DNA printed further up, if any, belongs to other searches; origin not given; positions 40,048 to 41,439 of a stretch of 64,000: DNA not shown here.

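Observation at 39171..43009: Second, divergent NeuB-family synthase bracketed by two Gfo/Idh/MocA oxidoreductases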

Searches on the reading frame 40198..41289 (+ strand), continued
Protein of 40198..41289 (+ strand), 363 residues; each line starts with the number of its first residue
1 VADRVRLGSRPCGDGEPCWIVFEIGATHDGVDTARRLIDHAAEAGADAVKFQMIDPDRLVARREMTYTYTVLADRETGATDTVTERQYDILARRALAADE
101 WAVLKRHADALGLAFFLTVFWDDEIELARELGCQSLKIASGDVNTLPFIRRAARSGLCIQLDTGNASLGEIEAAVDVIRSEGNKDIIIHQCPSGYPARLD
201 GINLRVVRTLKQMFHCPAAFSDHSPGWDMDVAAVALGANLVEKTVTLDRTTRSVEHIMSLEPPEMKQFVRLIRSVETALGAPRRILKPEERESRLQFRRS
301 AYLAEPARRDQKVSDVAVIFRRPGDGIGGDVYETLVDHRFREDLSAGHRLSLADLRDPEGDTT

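Call 19: find_related_loci(query=window:40198-41289:+, collection=genome_contigs, flank=10000)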
Query window:40198-41289:+ (363 aa) in genome_contigs; peptide patterns used: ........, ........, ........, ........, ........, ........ (x = any residue, [..] = any of these).
73 stretches matched a pattern; 5 encode a relative of the query (tblastn E <= 1e-3); 5 distinct loci.
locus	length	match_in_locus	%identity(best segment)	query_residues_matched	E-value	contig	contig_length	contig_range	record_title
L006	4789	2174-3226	53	5-355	4e-127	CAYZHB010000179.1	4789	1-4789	MAG TPA_asm: uncultured Desulfobacterales bacterium isolate SRP141376_co1_319 genome assembly, contig: NODE_28296_length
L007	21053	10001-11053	57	5-355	2e-121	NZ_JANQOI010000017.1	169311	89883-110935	MAG: Pelagibius sp. isolate IP29b_bin.129 k99_1265892, whole genome shotgun sequence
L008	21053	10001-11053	52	5-355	5e-112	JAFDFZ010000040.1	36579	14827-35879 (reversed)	MAG: Deltaproteobacteria bacterium isolate Meg22_1012_Bin_121 Meg22_1012_Bin_121_scaffold_2243, whole genome shotgun seq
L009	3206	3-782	57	96-355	3e-97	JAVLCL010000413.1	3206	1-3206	MAG: Halothece sp. Uz-M2-17 NODE_5653_length_3206_cov_3.599175, whole genome shotgun sequence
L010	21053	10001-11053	58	5-355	1e-141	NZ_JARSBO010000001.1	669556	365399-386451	Thalassospira aquimaris strain FZY0004 NODE_1_length_669556_cov_117.236714, whole genome shotgun sequence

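Call 21: find_related_loci(query=A1, collection=metagenome_contigs, flank=10000)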
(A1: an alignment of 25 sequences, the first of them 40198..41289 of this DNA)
Query A1 (363 aa) in metagenome_contigs; peptide patterns used: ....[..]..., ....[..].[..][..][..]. (x = any residue, [..] = any of these).
600 stretches matched a pattern (row limit reached: there are more); 571 encode a relative of the query (tblastn E <= 1e-3); the best 80 are kept; 80 distinct loci.
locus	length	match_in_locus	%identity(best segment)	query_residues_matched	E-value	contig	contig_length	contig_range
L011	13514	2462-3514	55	5-355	5e-133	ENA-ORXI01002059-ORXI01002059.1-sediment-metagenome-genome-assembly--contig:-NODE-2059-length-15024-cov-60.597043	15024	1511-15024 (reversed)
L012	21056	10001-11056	57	5-355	8e-131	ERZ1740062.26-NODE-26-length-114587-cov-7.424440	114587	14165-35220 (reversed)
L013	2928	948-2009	54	3-356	7e-136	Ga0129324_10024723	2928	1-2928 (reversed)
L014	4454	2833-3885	56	5-355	4e-129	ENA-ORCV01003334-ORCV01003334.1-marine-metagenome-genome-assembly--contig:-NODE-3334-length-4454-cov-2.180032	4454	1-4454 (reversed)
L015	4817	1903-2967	51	3-355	6e-121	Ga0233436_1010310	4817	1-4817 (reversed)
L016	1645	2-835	62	78-355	6e-125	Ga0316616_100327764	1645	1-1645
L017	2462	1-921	56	52-353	5e-120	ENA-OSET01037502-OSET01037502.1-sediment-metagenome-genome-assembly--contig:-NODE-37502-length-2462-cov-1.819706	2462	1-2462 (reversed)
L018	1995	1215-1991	62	6-264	2e-118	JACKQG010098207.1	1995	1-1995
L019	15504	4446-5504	54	1-355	1e-110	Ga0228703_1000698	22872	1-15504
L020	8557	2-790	59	94-355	4e-101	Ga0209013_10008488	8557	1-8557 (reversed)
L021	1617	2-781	54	96-355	3e-103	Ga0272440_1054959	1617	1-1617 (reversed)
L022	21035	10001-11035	60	7-351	1e-130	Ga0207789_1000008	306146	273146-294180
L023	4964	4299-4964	47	18-239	7e-75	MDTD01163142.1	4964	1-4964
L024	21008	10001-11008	37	5-346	6e-71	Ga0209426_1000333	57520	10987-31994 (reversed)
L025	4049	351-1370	42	6-356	1e-69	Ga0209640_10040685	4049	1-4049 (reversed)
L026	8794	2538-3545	36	4-342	2e-69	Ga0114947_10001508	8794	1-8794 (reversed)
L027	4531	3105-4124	35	5-351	1e-68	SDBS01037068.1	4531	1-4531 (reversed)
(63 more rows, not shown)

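Call 26: search_solved_structures(query=A1, show_alignments=5)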
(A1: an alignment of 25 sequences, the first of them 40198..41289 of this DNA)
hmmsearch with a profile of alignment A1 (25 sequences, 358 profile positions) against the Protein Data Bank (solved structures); distinct sequences matched with E-value up to 0.001: 10.
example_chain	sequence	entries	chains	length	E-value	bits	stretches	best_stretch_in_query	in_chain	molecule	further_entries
1vli_A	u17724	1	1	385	5.3e-53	183.4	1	4-355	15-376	Spore coat polysaccharide biosynthesis protein spsE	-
8h2c_A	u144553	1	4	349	2.1e-49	171.6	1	15-355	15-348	Pseudaminic acid synthase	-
6ncs_A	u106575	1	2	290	1.9e-48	168.4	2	95-299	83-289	N-acetylneuraminic acid (Sialic acid) synthetase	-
2wqp_A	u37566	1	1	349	3.4e-37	131.4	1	3-355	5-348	POLYSIALIC ACID CAPSULE BIOSYNTHESIS PROTEIN SIAC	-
1xuu_A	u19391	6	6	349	1.2e-36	129.6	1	3-355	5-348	polysialic acid capsule biosynthesis protein SiaC | N-acetylneuraminate synthase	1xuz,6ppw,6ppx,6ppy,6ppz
4ipj_A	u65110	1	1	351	5.6e-36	127.4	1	3-355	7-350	Polysialic acid capsule biosynthesis protein SiaC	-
4ipi_A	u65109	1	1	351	1.7e-35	125.8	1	3-355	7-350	Polysialic acid capsule biosynthesis protein SiaC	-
3g8r_A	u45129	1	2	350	8.1e-20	74.2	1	96-355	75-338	Probable spore coat polysaccharide biosynthesis protein E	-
5j6f_A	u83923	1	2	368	1.4e-06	30.6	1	100-276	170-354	3-deoxy-D-arabino-heptulosonate 7-phosphate synthase, chorismate mutase-isozyme 3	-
3nvt_A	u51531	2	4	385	4.3e-05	25.8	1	101-227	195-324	3-deoxy-D-arabino-heptulosonate 7-phosphate synthase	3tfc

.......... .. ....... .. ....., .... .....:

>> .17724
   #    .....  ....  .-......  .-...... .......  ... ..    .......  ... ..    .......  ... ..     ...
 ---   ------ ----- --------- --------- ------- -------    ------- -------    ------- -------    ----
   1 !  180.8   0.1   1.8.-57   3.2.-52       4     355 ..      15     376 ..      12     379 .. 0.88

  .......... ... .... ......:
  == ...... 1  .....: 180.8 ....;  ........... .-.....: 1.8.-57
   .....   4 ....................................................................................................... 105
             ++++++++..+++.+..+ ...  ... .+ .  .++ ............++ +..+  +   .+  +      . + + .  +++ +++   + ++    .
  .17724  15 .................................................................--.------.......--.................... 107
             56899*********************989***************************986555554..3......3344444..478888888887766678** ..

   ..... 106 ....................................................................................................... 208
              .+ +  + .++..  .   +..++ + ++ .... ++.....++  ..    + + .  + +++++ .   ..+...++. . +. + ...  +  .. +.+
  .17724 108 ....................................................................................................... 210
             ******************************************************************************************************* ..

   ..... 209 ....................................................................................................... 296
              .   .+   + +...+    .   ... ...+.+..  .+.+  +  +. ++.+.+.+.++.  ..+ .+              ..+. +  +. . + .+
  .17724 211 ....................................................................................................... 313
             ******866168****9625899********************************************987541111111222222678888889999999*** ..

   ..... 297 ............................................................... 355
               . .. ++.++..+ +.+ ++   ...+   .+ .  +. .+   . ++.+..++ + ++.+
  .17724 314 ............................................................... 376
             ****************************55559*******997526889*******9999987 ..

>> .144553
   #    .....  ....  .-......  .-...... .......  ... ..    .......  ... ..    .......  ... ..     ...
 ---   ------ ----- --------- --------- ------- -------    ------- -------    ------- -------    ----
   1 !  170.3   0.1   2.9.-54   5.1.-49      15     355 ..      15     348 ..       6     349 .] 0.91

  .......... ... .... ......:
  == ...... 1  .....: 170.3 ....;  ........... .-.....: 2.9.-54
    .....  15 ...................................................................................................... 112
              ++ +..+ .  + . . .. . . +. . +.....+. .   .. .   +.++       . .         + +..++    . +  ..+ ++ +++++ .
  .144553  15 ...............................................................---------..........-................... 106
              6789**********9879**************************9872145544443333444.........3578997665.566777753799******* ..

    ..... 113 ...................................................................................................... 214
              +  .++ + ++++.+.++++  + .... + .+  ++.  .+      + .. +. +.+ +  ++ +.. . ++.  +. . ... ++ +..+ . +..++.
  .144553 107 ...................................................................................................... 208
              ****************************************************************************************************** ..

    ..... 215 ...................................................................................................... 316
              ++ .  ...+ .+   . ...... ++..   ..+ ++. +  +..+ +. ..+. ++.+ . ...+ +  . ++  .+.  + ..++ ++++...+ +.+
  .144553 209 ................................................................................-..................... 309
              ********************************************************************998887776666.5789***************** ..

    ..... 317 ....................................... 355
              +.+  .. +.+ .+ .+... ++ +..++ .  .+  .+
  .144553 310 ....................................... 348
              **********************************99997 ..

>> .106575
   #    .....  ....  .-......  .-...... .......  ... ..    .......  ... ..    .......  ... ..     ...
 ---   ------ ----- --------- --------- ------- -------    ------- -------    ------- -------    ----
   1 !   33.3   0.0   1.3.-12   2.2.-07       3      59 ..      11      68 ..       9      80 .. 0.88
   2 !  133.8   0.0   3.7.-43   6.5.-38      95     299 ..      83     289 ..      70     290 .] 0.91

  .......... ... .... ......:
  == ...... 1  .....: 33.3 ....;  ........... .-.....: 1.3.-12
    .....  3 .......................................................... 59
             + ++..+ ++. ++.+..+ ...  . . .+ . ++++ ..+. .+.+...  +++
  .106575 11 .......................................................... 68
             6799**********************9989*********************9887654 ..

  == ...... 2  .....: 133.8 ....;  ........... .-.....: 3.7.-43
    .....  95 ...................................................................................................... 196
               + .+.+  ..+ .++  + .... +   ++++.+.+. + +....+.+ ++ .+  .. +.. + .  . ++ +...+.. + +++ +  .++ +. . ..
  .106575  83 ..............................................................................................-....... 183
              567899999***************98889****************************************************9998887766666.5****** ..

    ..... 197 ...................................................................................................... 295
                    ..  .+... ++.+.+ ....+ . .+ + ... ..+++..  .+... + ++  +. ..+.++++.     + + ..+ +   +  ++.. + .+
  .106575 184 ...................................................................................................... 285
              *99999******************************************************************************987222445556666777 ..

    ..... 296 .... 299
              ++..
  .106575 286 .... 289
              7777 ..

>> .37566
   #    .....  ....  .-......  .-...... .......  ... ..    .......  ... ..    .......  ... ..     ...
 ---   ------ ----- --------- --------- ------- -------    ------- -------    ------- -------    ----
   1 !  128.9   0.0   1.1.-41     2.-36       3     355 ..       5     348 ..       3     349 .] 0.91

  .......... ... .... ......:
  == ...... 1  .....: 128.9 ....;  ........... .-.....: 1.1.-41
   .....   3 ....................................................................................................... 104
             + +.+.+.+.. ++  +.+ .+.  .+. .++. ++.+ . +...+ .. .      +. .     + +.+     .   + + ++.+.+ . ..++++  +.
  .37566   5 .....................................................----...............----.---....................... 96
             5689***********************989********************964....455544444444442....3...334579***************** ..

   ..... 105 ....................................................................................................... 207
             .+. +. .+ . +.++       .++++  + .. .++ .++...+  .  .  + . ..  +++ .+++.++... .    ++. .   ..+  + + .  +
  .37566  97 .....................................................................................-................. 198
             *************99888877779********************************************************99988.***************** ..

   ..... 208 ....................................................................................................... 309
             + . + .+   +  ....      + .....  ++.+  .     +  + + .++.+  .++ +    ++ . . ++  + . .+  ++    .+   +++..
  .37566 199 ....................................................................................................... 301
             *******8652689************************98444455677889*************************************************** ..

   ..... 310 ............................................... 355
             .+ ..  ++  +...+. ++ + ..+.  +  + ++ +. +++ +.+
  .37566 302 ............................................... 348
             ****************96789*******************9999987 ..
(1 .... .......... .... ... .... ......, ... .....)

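Call 39: list_cluster_members(proteins=[P0003, P0012, P0014, P0018, P0034, P0036, P0038, P0039, P0040, P0042])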
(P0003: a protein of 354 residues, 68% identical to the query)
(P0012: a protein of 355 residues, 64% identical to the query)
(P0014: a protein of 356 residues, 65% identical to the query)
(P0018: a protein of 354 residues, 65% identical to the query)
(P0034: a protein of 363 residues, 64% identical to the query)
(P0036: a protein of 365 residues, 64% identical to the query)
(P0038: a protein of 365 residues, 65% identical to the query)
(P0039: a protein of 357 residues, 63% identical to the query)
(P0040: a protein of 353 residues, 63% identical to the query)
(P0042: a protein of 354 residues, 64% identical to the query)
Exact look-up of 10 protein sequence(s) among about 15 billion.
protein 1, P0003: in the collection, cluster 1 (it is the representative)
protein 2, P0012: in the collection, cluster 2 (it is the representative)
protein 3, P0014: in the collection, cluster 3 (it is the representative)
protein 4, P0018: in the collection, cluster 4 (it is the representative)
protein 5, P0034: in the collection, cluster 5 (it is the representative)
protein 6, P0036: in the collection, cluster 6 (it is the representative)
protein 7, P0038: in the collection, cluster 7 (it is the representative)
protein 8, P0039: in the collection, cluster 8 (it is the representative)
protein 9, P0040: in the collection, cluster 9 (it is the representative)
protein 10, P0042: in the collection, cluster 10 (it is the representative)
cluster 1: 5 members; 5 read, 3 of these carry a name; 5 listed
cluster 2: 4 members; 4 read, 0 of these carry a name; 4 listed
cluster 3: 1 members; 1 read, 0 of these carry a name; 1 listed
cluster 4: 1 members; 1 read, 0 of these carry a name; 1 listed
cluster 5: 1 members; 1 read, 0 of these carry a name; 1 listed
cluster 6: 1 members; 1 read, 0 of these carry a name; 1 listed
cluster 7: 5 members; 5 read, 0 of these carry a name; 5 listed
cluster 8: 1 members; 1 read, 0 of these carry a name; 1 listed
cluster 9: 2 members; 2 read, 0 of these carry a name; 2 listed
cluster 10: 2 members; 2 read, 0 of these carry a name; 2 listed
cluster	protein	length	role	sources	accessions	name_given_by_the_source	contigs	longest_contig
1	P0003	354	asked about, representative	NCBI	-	-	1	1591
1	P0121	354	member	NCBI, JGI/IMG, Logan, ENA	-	sialic acid synthase SpsE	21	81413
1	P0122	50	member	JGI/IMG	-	sialic acid synthase SpsE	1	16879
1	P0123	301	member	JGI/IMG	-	sialic acid synthase SpsE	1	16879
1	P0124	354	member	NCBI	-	-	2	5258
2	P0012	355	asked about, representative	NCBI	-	-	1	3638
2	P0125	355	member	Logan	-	-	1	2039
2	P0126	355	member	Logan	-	-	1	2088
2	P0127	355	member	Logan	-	-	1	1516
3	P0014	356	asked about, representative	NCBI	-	-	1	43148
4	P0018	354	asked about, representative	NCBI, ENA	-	-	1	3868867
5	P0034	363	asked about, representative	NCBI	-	-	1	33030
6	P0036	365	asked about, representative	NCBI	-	-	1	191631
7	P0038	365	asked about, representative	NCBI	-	-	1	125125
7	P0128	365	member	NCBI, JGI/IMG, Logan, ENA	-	-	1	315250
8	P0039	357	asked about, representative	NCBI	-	-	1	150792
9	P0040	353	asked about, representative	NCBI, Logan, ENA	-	-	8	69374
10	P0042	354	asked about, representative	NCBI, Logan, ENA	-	-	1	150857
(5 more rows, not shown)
